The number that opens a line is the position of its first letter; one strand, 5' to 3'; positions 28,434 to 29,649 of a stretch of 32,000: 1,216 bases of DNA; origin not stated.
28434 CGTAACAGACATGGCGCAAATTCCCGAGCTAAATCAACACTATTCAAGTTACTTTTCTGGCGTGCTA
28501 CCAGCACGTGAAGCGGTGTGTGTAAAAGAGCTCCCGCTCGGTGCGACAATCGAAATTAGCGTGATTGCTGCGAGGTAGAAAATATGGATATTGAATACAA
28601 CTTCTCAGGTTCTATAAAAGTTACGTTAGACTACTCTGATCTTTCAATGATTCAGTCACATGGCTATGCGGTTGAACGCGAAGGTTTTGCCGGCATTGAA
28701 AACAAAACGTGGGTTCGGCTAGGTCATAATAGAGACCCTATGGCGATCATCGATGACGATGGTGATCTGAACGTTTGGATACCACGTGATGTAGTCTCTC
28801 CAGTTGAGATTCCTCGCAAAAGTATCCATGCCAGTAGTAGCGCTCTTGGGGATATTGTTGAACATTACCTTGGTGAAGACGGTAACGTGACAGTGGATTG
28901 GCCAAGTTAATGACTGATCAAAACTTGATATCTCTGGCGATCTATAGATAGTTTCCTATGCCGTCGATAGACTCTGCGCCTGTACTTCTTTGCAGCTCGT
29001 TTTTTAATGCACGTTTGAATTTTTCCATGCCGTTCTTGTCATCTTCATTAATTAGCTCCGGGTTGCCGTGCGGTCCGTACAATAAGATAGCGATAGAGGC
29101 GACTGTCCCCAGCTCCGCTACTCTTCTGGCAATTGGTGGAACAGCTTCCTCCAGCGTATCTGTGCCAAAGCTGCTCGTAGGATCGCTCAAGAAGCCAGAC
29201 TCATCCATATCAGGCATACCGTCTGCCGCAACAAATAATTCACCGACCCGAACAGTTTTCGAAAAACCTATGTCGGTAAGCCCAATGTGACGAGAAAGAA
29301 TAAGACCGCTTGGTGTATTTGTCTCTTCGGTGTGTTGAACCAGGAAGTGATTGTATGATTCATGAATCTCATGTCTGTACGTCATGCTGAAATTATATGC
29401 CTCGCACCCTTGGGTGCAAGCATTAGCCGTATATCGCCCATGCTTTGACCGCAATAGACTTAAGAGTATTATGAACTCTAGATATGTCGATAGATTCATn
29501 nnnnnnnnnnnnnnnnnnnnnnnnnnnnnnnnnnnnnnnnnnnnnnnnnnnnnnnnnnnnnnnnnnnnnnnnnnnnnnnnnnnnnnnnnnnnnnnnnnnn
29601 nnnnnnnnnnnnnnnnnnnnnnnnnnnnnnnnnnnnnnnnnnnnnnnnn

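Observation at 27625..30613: Low-GC accessory island appended to glyQS: unknown-RidA-unknown operon plus divergent unknown / orphan ECF-type sigma / YunG-like genes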

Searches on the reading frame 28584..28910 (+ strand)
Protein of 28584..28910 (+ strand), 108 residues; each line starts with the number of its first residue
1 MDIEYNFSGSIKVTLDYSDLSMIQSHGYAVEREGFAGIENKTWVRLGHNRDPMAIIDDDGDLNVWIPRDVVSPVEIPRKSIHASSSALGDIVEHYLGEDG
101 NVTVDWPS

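Call 3: search_protein_families(library=pfam, proteins=[window:28584-28910:+], max_evalue=1)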
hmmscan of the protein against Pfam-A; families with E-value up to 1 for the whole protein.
window:28584-28910:+ (108 aa): 0 families

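Call 4: search_protein_families(library=ncbifam, proteins=[window:28584-28910:+], max_evalue=1)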
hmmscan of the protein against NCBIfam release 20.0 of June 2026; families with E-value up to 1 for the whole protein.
window:28584-28910:+ (108 aa): 0 families

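Call 15: search_protein_families(library=phrogs, proteins=[window:28584-28910:+], max_evalue=0.1)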
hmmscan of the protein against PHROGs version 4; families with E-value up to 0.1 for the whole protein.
window:28584-28910:+ (108 aa): 0 families

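Call 16: search_protein_families(library=padloc, proteins=[window:28584-28910:+], max_evalue=0.1)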
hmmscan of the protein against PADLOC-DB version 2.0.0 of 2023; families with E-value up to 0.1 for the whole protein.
window:28584-28910:+ (108 aa): 0 families
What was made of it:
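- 28584..28910 (+): Gene C: a 108-aa orphan ORF with no homologue found. No family hit (calls 3, 4, 15, 16).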

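Call 54: search_solved_structures(query=window:28584-28910:+, max_evalue=10)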
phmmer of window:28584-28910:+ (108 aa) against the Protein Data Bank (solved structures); distinct sequences matched with E-value up to 10: 6.
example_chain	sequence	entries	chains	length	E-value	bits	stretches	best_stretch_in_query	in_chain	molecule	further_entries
5z8x_A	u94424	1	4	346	0.089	16.1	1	15-51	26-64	Leucine-rich repeat transmembrane neuronal protein 2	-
5z8y_A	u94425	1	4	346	0.16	15.3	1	20-51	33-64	Leucine-rich repeat transmembrane neuronal protein 2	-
5jod_A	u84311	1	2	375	0.68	13.3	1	24-83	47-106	Proplasmepsin IV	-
3qrv_A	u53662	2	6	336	1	12.7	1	43-85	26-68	Plasmepsin-1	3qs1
6zj3_LZ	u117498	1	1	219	1.3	12.3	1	33-69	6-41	Ribosomal protein eL14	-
7mfr_B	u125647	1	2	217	1.5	12.2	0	57-106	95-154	Antibody fragment - Heavy Chain of fab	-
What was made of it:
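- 28584..28910 (+): No PDB sequence hit (call 54).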

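Call 57: search_dna_similar(query=window:28584-28910:+, collection=phages, mode=protein, max_evalue=0.01, max_rows=5)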
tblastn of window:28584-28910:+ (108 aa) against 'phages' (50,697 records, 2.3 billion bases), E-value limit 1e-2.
No match.

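Call 87: find_related_loci(query=window:28584-28910:+, collection=viral_contigs, flank=5000)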
Query window:28584-28910:+ (108 aa) in viral_contigs; peptide patterns used: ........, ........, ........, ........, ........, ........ (x = any residue, [..] = any of these).
4 stretches matched a pattern, but none encodes a relative of the query by tblastn (E <= 1e-3).

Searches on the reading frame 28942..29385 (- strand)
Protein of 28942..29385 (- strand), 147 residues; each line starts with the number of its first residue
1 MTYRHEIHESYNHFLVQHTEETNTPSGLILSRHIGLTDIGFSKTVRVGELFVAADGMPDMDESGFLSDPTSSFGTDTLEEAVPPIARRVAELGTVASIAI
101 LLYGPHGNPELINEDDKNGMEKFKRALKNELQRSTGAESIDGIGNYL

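Call 15: search_protein_families(library=phrogs, proteins=[window:28942-29385:-], max_evalue=0.1)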
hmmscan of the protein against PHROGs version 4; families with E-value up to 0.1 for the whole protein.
window:28942-29385:- (147 aa): 0 families

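Call 16: search_protein_families(library=padloc, proteins=[window:28942-29385:-], max_evalue=0.1)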
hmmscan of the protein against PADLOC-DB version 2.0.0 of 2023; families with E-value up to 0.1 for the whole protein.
window:28942-29385:- (147 aa): 0 families

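Call 22: find_homologous_proteins(query=window:28942-29385:-, max_evalue=0.01)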
Query window:28942-29385:- (147 aa): 2 proteins with E <= 0.01 among 19 candidates.
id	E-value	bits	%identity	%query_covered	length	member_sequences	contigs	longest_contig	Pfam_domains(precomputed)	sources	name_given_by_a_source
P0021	9.3e-92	322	100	100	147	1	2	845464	-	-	-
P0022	7.3e-42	161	54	99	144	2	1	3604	-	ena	-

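Call 24: find_encoding_contigs(protein=P0022, flank=5000, max_places=3)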
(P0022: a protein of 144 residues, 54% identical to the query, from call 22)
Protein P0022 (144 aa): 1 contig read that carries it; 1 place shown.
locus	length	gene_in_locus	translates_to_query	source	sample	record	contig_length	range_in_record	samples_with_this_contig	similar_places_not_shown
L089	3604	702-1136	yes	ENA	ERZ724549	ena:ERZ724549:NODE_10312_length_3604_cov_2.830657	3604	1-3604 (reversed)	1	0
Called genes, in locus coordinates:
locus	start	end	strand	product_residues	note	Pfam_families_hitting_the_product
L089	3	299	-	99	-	?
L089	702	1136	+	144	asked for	-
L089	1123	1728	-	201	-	-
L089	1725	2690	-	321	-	PF02615:Ldh_2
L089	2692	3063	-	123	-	PF01042:Ribonuc_L-PSP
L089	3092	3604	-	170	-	?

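Call 55: search_solved_structures(query=window:28942-29385:-, max_evalue=10)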
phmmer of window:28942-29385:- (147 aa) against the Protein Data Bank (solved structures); distinct sequences matched with E-value up to 10: 5.
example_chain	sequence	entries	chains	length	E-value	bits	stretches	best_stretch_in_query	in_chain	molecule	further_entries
8kde_G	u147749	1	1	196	0.3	14.5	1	68-136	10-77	Thylakoid enriched factor 14 (TEF14)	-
7b7o_A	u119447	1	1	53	0.36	14.2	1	89-128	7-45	Sec-independent protein translocase protein TATA, chloroplastic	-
6l4u_F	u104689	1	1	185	0.66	13.4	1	18-65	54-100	Photosystem I reaction center subunit III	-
9e07_F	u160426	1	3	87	0.99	12.8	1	91-141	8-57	Sec-independent protein translocase protein TatA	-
1rii_A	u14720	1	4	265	1.2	12.6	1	33-67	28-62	2,3-bisphosphoglycerate-dependent phosphoglycerate mutase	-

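Call 68: predict_structure(alignment_id=A5)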
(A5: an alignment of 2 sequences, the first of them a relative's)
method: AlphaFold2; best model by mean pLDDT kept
length: 147 residues; sequences in the alignment: 2
mean_pLDDT: 50.5   pTM: 0.50
mean pLDDT of the five models: 50.5, 45.2, 44.8, 40.4, 40.1
residues with pLDDT >= 90: 0; 70-90: 29; 50-70: 36; < 50: 82
segments of 3 or more residues with pLDDT < 50: 1-71, 138-141, 143-147
pLDDT, mean of each block of 10 residues (from residue 1): 26 32 31 44 44 40 44 59 72 57 55 71 78 63 40
secondary structure, 60 per line:
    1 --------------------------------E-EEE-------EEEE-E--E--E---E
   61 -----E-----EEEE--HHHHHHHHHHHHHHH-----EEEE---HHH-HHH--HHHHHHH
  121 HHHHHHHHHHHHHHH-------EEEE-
elements in order: E35-37 E45-48 E72-75 H78-92 E98-101 H114-135 E143-146
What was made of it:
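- Tried and rejected: D: model pLDDT 50 (call 68), so it was not searched.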

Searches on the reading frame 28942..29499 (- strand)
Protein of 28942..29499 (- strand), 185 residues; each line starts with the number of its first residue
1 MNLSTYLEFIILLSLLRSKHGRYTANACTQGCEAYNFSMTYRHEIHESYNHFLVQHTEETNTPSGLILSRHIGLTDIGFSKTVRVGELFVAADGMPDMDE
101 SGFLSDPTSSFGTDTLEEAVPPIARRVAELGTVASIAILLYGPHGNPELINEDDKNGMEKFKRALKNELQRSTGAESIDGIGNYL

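Call 3: search_protein_families(library=pfam, proteins=[window:28942-29499:-], max_evalue=1)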
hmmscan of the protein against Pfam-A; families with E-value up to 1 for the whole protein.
window:28942-29499:- (185 aa): 1 family
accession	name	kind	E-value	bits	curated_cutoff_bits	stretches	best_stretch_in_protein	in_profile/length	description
PF02416.21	TatA_B_E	-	0.12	12.1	21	1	129-168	5-43/53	mttA/Hcf106 family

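Call 4: search_protein_families(library=ncbifam, proteins=[window:28942-29499:-], max_evalue=1)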
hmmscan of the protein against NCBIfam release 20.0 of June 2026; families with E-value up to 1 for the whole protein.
window:28942-29499:- (185 aa): 0 families
